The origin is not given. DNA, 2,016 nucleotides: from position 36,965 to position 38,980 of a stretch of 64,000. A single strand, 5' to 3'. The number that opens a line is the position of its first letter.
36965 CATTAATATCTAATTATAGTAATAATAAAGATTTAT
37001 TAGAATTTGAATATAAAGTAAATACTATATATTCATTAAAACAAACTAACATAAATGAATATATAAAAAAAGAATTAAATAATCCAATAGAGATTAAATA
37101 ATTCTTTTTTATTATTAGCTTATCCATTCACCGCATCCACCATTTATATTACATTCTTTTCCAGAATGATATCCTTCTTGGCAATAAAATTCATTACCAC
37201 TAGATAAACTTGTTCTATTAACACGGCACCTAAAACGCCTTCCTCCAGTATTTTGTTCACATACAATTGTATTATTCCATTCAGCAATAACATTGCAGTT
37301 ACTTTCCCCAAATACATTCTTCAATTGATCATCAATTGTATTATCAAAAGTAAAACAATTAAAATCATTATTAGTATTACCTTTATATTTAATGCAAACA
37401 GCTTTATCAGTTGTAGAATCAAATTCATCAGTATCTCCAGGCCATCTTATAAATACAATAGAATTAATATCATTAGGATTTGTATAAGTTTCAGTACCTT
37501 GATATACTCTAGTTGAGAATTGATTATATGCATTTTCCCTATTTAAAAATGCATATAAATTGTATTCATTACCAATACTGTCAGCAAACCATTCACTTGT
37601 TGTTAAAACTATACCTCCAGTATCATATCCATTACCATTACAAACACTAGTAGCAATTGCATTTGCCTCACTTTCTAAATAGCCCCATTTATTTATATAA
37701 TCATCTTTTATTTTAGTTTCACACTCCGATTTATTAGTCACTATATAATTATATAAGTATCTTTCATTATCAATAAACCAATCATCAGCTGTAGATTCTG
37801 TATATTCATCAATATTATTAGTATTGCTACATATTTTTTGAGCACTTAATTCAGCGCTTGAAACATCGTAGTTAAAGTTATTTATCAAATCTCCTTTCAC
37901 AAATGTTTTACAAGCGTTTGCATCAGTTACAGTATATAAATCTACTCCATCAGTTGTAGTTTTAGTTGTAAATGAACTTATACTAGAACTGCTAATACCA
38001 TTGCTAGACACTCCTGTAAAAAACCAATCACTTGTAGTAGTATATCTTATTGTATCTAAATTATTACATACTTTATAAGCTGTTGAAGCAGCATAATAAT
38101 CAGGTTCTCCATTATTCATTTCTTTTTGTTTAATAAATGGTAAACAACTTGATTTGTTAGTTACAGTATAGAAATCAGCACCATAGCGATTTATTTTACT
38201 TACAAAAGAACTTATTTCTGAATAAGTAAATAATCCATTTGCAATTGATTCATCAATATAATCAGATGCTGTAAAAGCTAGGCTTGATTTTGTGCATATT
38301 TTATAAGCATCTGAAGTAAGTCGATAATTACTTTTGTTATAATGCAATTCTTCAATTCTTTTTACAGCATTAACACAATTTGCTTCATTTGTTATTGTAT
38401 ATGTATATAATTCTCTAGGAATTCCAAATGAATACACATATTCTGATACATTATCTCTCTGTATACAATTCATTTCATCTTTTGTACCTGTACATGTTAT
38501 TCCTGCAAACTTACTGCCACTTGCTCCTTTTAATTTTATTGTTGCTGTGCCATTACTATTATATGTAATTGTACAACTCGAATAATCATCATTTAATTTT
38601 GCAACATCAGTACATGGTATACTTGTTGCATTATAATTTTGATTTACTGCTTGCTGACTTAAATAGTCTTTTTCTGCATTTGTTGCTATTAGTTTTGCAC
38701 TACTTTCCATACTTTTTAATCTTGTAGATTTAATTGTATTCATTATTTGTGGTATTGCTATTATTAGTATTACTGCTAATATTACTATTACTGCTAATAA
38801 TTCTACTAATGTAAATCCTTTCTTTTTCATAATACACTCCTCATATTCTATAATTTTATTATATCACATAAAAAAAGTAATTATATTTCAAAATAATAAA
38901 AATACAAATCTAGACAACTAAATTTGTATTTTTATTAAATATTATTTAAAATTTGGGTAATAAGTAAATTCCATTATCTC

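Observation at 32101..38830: Two large modular, Cys-rich proteins with type IV prepilin leaders and variable numbers of a ~65-aa module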

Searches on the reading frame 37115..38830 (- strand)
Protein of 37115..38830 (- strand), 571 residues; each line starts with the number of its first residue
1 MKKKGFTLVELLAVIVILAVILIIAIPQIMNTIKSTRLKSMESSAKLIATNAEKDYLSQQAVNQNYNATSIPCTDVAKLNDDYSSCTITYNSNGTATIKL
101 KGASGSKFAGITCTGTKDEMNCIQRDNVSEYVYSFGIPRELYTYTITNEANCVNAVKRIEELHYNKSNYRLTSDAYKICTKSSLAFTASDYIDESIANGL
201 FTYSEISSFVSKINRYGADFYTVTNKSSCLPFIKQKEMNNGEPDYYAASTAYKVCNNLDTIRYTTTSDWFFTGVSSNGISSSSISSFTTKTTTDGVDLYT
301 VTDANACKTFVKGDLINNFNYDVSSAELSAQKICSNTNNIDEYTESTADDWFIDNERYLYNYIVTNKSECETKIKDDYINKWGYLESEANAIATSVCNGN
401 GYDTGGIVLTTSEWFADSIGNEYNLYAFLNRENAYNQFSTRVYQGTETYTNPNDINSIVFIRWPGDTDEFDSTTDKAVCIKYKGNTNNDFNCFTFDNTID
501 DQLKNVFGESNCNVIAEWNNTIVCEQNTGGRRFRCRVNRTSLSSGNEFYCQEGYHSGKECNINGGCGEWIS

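Call 3: search_protein_families(library=pfam, proteins=[window:37115-38830:-], max_evalue=1)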
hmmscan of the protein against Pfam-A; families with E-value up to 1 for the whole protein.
window:37115-38830:- (571 aa): 1 family
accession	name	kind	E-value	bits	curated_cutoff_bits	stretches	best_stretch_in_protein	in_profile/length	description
PF07963.17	N_methyl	-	1.3e-06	28.1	21.2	1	2-26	3-27/27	Prokaryotic N-terminal methylation motif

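Call 4: search_protein_families(library=ncbifam, proteins=[window:37115-38830:-], max_evalue=1)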
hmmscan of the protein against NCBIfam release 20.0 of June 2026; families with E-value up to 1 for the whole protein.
window:37115-38830:- (571 aa): 18 families
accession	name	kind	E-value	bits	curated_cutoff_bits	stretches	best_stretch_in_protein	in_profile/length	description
NF040999.1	pilin_ComGC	equivalog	1.9e-08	34.4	75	1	3-59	1-57/84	competence type IV pilus major pilin ComGC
TIGR02596.1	TIGR02596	subfamily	2.5e-06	27.7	70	1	6-65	1-55/196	Verru_Chthon cassette protein D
TIGR02532.1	IV_pilin_GFxxxE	domain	2.9e-06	26.9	16.3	1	3-26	1-24/24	prepilin-type N-terminal cleavage/methylation domain-containing protein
NF007862.0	PRK10574.1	equivalog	1e-05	25.7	138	1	1-76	2-78/145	prepilin peptidase-dependent pilin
TIGR01710.1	typeII_sec_gspG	equivalog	2e-05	24.6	88.85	1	4-50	1-47/134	type II secretion system major pseudopilin GspG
NF041013.1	T4P_ComGE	equivalog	4.6e-05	23.4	49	1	2-61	2-61/83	competence type IV pilus minor pilin ComGE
TIGR02523.1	type_IV_pilV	equivalog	0.00034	21.1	52.2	1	4-99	2-97/139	type IV pilus modification protein PilV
NF041775.1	typeIV_PilA_Myxo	equivalog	0.00099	19.1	400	1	3-60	10-66/214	type IV pilin protein PilA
TIGR02599.1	TIGR02599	subfamily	0.0027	17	256.5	1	5-36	1-31/361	Verru_Chthon cassette protein C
NF038303.1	EPS_HpsB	equivalog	0.0029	17.6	150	1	3-129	2-118/211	hormogonium polysaccharide secretion pseudopilin HpsB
NF040982.1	ComGD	equivalog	0.011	16.2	70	1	3-36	1-34/139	competence type IV pilus minor pilin ComGD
TIGR01708.2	typeII_sec_gspH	equivalog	0.017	15.1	80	1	4-39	2-37/169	type II secretion system minor pseudopilin GspH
NF041002.1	pilin_ComGF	equivalog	0.025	14.8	80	1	3-37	1-34/139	competence type IV pilus minor pilin ComGF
NF007800.0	PRK10506.1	equivalog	0.028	14.2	158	1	2-41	7-46/163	prepilin peptidase-dependent protein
NF041014.1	pilin_ComGG_2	equivalog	0.12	13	40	1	2-93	2-80/101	competence type IV pilus minor pilin ComGG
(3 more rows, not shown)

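Call 9: find_homologous_proteins(query=window:37115-38830:-, max_evalue=0.001)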
Query window:37115-38830:- (571 aa): 1158 proteins with E <= 0.001 among 8000 candidates; the best 120 are listed.
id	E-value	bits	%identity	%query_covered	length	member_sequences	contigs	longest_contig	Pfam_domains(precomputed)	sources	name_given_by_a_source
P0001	0.0e+0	1156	92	100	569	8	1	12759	PF07963.18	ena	-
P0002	1.0e-79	287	53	46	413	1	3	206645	PF07963.18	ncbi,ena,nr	ncbi:MAG: prepilin-type N-terminal cleavage/methylation domain-containing protein [Bacilli bacterium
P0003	9.5e-77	277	78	25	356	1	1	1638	PF07963.18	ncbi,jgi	jgi:prepilin-type N-terminal cleavage/methylation domain-containing protein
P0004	1.3e-75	273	59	36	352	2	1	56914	PF07963.18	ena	-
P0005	3.8e-75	272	80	24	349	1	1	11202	PF07963.18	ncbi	-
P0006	5.3e-75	271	75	25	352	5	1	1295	PF07963.18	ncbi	-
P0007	5.4e-75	271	80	24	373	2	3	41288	PF07963.18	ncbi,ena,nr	ncbi:MAG: prepilin-type N-terminal cleavage/methylation domain-containing protein [Bacilli bacterium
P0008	2.3e-73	266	74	25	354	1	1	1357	PF07963.18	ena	-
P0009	3.0e-71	259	77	24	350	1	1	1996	PF07963.18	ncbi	-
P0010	2.8e-70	256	72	25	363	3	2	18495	PF07963.18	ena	-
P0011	2.7e-69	253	75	24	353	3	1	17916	PF07963.18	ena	-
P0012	1.4e-65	240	54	37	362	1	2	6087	PF07963.18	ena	-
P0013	5.7e-65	238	37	66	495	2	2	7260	PF07963.18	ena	-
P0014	1.4e-60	224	57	37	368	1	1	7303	PF07963.18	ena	-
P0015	5.0e-58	215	82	22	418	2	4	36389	PF07963.18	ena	-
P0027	1.4e-49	188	75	22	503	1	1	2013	PF07591.16,PF07963.18,PF13403.12,PF14890.12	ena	-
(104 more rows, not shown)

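Call 19: find_encoding_contigs(protein=P0001, flank=10000, max_places=4)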
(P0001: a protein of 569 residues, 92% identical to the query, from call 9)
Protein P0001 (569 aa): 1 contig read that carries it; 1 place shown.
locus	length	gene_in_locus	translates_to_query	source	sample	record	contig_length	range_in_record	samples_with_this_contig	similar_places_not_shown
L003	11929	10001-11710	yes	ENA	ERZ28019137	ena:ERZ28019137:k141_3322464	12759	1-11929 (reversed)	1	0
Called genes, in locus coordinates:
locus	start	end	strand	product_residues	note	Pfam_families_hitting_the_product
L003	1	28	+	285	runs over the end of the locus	?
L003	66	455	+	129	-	PF07963:N_methyl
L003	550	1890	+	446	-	PF01225:Mur_ligase, PF08245:Mur_ligase_M, PF02875:Mur_ligase_C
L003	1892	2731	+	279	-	PF00763:THF_DHG_CYH, PF02882:THF_DHG_CYH_C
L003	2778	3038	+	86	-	PF04232:SpoVS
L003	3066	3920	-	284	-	PF01297:ZnuA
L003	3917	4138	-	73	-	PF01809:YidD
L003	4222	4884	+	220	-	PF14622:Ribonucleas_3_3, PF00636:Ribonuclease_3, PF00035:dsrm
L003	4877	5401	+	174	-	PF02397:Bac_transf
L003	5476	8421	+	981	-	PF02463:SMC_N, PF13304:AAA_21 (weak), PF13476:AAA_23, PF13555:AAA_29 (weak), PF06470:SMC_hinge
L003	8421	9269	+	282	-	PF10672:Methyltrans_SAM, PF03602:Cons_hypoth95 (weak)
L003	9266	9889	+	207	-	PF00849:PseudoU_synth_2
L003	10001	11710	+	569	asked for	PF07963:N_methyl (weak)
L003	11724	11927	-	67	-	?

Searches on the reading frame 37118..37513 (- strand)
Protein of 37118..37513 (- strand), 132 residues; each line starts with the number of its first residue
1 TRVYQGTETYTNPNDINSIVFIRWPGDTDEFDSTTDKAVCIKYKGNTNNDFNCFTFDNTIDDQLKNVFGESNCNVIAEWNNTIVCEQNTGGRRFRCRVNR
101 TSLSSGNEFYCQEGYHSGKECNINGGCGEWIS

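Call 76: find_homologous_proteins(query=A5, max_evalue=0.001)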
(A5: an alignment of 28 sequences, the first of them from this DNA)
Query A5 (28 sequences) (132 aa, profile of the alignment): 5 proteins with E <= 0.001 among 248 candidates.
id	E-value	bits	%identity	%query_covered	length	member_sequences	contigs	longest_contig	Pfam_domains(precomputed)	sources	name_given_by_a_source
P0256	6.4e-20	89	50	9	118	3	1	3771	-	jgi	-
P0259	1.1e-19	88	28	42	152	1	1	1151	-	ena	-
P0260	3.3e-16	77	54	10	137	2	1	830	-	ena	-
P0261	8.2e-11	60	33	36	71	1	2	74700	-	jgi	-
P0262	1.6e-10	59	35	20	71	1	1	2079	-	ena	-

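Call 87: search_protein_families(library=pfam, alignment_id=A5, max_evalue=1)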
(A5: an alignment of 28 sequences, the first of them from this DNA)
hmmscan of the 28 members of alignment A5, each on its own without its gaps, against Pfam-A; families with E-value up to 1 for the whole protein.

A. member 1, seq(132 aa): 0 families

B. families by the number of members that match (of 28 scanned): 15 families
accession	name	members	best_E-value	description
PF13540.12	RCC1_2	1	0.0013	Regulator of chromosome condensation (RCC1) repeat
PF02336.21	Denso_VP4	1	0.028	Capsid protein VP4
PF14096.11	DUF4274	1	0.029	Domain of unknown function (DUF4274)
PF06058.19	DCP1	1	0.044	Dcp1-like decapping family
PF25658.1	FV_peptidase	1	0.046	Putative filamentous viruses peptidase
PF04231.19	Endonuclease_1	1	0.058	Endonuclease I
PF24052.1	Phage_lipoprotein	1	0.058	Phage lipoprotein family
PF02159.20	Oest_recep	1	0.08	Oestrogen receptor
PF06462.18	Hyd_WA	1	0.083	Propeller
PF18683.7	ChiW_Ig_like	1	0.13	Chitinase W immunoglobulin-like domain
PF23775.1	Beta-prop_RIG_2nd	1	0.16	RIG second beta-propeller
PF10977.13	DUF2797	1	0.17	Protein of unknown function (DUF2797)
PF01508.21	Paramecium_SA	1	0.23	Paramecium surface antigen domain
PF11707.13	Npa1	1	0.29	Ribosome 60S biogenesis N-terminal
PF12548.13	DUF3740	1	0.37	Sulfatase protein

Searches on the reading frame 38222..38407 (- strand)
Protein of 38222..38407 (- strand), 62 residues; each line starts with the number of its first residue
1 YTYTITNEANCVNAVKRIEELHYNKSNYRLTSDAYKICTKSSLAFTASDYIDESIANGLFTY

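Call 86: search_protein_families(library=pfam, alignment_id=A3, max_evalue=10)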
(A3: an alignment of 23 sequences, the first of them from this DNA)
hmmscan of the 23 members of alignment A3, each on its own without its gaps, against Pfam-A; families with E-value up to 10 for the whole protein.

A. member 1, seq(62 aa): 0 families

B. families by the number of members that match (of 23 scanned): 14 families
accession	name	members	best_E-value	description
PF04385.20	FAINT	1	0.0032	Domain of unknown function, DUF529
PF17029.10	DUF5100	1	0.0057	Domain of unknown function (DUF5100)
PF21584.2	2L_N_poxvirus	1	0.012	Poxvirus, 2L, N-terminal domain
PF21726.2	DUF6862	1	0.027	Family of unknown function (DUF6862)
PF11285.13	DUF3086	1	0.051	Protein of unknown function (DUF3086)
PF21866.1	DUF6915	1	0.063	Domain of unknown function (DUF6915)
PF02013.21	CBM_10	1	0.073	Cellulose or protein binding domain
PF23401.1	HTH_Card1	1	0.086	Card1 hinge domain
PF19691.4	DUF6192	1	0.087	Family of unknown function (DUF6192)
PF12854.13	PPR_1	1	0.12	PPR repeat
PF22838.1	COMMD8_HN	1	0.12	COMMD8, helical N-terminal domain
PF07499.19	RuvA_C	1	0.13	RuvA, C-terminal domain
PF06050.19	HGD-D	1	0.15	2-hydroxyglutaryl-CoA dehydratase, D-component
PF02179.21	BAG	1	0.27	BAG domain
